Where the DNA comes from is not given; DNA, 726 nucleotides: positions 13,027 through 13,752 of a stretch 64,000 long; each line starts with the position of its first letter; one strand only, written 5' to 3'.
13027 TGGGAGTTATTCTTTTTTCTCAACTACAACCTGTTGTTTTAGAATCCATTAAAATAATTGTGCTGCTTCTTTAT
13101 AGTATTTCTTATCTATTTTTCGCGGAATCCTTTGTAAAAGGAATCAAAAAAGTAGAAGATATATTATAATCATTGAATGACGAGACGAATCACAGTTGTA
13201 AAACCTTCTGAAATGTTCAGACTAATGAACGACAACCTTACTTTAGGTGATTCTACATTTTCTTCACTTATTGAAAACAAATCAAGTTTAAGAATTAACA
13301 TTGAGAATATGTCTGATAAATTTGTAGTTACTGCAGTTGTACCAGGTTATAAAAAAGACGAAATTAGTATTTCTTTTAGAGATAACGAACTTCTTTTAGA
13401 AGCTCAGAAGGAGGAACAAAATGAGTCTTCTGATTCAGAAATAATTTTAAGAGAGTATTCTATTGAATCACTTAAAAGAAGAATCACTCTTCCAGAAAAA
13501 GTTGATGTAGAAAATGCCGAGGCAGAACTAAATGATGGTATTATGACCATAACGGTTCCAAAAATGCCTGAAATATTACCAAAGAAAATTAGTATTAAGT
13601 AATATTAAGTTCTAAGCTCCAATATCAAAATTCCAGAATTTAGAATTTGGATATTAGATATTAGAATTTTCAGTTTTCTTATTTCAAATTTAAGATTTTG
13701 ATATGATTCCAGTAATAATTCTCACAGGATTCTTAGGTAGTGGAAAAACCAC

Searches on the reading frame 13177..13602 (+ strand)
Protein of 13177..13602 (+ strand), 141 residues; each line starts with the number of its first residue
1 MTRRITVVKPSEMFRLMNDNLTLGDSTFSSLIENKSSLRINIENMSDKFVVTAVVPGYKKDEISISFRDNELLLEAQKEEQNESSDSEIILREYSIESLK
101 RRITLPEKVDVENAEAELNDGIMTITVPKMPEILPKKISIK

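Call 12: search_protein_families(library=pfam, proteins=[window:13177-13602:+], max_evalue=0.01)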
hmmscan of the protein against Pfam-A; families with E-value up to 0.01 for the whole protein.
window:13177-13602:+ (141 aa): 2 families
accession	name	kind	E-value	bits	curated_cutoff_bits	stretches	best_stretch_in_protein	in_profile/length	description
PF00011.27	HSP20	-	6.6e-20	71.6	20.8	1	42-140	2-101/102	Hsp20/alpha crystallin family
PF17886.7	ArsA_HSP20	-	1.4e-05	25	22.5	1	47-126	2-62/63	HSP20-like domain found in ArsA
